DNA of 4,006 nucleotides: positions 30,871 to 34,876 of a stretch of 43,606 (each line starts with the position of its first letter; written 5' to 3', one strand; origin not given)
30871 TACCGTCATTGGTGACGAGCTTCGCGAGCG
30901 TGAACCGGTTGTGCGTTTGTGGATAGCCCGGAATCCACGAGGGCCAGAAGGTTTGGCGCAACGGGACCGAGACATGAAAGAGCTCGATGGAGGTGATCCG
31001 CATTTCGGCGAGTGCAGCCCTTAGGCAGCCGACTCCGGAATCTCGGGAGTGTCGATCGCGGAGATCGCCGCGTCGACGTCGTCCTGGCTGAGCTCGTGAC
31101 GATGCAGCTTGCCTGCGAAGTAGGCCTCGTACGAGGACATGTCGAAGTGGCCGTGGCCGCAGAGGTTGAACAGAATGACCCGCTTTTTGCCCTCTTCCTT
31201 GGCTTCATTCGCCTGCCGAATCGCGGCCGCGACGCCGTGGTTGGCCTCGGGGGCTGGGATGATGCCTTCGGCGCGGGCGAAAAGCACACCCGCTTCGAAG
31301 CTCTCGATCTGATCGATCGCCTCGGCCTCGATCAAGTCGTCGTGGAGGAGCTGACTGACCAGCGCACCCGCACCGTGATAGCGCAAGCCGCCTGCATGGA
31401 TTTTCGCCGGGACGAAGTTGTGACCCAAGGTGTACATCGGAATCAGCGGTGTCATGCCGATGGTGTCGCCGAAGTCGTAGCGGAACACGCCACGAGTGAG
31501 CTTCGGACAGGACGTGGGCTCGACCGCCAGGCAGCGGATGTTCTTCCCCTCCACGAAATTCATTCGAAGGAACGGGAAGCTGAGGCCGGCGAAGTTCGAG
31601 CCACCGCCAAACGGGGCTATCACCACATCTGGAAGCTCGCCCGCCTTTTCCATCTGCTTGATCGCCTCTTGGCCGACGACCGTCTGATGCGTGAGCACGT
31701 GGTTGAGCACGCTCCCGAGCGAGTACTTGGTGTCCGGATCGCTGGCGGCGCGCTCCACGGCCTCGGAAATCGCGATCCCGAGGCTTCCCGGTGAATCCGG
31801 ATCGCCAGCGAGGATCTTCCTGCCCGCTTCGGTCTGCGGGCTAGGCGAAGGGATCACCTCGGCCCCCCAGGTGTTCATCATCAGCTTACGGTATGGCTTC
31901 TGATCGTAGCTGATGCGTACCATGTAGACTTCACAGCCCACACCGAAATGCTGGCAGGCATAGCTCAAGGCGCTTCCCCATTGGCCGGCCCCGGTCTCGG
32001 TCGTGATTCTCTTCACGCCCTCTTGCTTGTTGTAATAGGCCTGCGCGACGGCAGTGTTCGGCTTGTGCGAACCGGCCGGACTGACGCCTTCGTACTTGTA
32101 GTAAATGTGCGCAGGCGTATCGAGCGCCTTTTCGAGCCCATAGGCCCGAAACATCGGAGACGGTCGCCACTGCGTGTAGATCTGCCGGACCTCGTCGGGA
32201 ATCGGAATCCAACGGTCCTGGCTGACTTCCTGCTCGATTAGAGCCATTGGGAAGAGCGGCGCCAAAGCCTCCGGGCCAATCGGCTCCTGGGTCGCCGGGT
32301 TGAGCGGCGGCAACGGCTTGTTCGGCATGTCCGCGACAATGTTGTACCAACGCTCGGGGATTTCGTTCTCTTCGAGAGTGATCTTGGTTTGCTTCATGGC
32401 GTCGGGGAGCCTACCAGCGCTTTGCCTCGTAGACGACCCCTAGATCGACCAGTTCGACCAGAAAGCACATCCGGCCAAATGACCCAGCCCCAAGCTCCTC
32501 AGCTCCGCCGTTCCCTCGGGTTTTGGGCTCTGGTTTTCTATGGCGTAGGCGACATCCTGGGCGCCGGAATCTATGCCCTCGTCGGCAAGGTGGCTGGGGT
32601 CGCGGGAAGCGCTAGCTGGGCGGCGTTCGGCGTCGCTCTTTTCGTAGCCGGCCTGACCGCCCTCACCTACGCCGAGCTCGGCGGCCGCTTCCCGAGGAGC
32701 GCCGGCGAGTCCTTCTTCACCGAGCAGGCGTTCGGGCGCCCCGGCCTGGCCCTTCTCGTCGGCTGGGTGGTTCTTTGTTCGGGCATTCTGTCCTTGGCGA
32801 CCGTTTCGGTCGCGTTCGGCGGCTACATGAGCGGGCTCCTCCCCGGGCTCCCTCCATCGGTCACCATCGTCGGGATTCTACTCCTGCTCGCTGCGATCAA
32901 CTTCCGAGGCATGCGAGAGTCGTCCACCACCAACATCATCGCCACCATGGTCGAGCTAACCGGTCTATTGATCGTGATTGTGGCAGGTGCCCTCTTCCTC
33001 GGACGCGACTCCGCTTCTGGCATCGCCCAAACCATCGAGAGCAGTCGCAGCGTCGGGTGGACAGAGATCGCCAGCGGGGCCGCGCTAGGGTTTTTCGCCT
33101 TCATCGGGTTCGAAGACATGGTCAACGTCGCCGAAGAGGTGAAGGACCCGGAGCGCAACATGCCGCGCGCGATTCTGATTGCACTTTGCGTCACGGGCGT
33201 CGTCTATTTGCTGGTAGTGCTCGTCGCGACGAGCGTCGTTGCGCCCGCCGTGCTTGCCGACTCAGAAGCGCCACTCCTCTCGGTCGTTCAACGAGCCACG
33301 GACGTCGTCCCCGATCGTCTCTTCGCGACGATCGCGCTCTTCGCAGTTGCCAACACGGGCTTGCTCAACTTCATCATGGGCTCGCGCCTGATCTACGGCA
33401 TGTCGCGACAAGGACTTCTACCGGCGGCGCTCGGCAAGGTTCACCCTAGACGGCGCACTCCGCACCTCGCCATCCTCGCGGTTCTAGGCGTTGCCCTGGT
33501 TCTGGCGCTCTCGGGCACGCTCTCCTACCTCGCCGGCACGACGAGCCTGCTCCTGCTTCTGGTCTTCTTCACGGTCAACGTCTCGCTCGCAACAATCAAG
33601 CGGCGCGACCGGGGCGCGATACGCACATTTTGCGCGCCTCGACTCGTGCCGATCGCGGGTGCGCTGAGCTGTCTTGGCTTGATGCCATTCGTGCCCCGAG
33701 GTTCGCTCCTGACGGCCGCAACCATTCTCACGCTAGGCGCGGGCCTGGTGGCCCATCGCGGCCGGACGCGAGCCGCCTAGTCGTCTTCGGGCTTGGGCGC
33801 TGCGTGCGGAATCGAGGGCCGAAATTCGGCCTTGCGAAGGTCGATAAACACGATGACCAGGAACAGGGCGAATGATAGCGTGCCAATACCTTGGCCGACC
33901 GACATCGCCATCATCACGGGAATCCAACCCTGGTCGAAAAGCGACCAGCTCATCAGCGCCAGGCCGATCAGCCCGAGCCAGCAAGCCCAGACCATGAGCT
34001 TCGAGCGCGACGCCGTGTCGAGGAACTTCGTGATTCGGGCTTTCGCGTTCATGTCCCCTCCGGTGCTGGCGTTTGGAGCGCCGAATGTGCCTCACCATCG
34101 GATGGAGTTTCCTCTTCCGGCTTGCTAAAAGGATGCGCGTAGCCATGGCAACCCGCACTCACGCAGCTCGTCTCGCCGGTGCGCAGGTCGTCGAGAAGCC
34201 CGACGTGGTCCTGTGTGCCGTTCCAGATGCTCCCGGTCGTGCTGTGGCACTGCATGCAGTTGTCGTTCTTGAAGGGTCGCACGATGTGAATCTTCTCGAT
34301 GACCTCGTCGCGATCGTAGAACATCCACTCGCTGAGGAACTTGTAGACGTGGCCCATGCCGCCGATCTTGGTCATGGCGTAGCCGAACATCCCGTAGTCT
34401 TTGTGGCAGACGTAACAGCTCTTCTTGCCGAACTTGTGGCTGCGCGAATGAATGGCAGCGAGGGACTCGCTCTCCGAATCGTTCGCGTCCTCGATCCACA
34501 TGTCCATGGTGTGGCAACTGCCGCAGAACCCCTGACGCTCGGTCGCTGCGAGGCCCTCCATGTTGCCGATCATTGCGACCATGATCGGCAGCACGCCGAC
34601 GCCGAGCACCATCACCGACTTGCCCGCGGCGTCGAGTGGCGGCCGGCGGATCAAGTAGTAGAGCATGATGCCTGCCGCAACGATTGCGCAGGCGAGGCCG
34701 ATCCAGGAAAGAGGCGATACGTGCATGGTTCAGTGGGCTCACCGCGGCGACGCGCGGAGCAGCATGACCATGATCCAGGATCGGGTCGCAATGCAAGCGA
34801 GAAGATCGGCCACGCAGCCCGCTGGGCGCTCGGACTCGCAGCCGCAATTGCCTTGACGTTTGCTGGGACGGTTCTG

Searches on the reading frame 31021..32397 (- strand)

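Call 20: search_protein_families(library=pfam, proteins=[window:31021-32397:-], max_evalue=0.001)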
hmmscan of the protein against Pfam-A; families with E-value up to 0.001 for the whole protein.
window:31021-32397:- (458 aa): 1 family
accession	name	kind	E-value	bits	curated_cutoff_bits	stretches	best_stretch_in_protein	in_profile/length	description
PF00291.31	PALP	-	4.5e-43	148.1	35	1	76-414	4-295/295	Pyridoxal-phosphate dependent enzyme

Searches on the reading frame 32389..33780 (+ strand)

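Call 20: search_protein_families(library=pfam, proteins=[window:32389-33780:+], max_evalue=0.001)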
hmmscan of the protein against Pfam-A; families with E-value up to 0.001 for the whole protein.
window:32389-33780:+ (463 aa): 2 families
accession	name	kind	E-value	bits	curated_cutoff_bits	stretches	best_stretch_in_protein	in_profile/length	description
PF13520.12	AA_permease_2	-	3.1e-46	158.6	27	1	43-431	1-400/427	Amino acid permease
PF00324.27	AA_permease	-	1e-34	120.5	24.6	1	49-403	3-381/470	Amino acid permease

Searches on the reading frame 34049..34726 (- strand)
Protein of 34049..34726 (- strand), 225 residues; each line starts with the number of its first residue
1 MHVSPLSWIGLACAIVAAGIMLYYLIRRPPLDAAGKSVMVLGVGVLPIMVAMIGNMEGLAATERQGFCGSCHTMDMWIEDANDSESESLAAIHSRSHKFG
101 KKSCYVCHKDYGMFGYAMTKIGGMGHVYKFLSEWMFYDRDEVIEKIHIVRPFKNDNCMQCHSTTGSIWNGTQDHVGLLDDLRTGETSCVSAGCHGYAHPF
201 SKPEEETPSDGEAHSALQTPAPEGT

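Call 6: search_protein_families(library=pfam, proteins=[window:34049-34726:-], max_evalue=0.1)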
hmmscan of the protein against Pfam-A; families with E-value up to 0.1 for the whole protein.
window:34049-34726:- (225 aa): 7 families
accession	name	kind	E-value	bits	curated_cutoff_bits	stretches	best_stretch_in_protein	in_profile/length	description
PF03264.19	Cytochrom_NNT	-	2.1e-10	41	24.1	1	38-198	9-169/174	NapC/NirT cytochrome c family, N-terminal region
PF22113.1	Mtrc-MtrF_II-IV_dom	-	4.2e-07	30.1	30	1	57-111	112-166/176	Outer membrane cytochrome MtrC/MtrF-like, domains II/IV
PF14522.11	Cytochrome_C7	-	5.9e-05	23.2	24.8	1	147-202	8-56/67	Cytochrome c7 and related cytochrome c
PF14537.11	Cytochrom_c3_2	-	0.00024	21.9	25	1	64-110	25-66/79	Cytochrome c3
PF09699.15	Paired_CXXCH_1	-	0.0044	17.1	20.6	0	151-167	3-19/41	Doubled CXXCH motif (Paired_CXXCH_1)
PF02085.21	Cytochrom_CIII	-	0.0078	17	22.9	1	66-110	47-84/101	Class III cytochrome C family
PF13771.12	zf-HC5HC2H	-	0.041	14.5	29.1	0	76-113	11-49/91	PHD-like zinc-binding domain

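Call 7: search_protein_families(library=ncbifam, proteins=[window:34049-34726:-], max_evalue=0.1)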
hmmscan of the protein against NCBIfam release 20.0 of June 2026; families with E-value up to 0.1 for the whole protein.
window:34049-34726:- (225 aa): 8 families
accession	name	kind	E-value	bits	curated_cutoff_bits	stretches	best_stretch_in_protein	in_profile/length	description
TIGR03153.1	cytochr_NrfH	equivalog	3.3e-09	36.9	134.2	1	40-180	3-121/138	cytochrome c nitrite reductase small subunit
TIGR02161.1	napC_nirT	subfamily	0.0008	19.3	310.6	1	24-112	7-86/185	periplasmic nitrate (or nitrite) reductase c-type cytochrome, NapC/NirT family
NF011606.0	PRK15032.1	equivalog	0.0021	17.3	455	1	37-131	16-105/390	pentaheme c-type cytochrome TorC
TIGR03507.1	decahem_SO1788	subfamily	0.0028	16.2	209.3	1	65-110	617-662/672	OmcA/MtrC family decaheme c-type cytochrome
TIGR02162.1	torC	equivalog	0.0085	15.4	478.2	1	37-144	17-115/387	pentaheme c-type cytochrome TorC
TIGR03508.1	decahem_SO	subfamily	0.026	14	192.2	0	65-110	34-79/258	DmsE family decaheme c-type cytochrome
NF007906.0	PRK10617.1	equivalog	0.069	13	349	1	27-121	19-104/200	cytochrome c-type protein NapC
TIGR01905.1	paired_CXXCH_1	subfamily_domain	0.072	13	25.2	0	151-166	3-18/41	doubled CXXCH domain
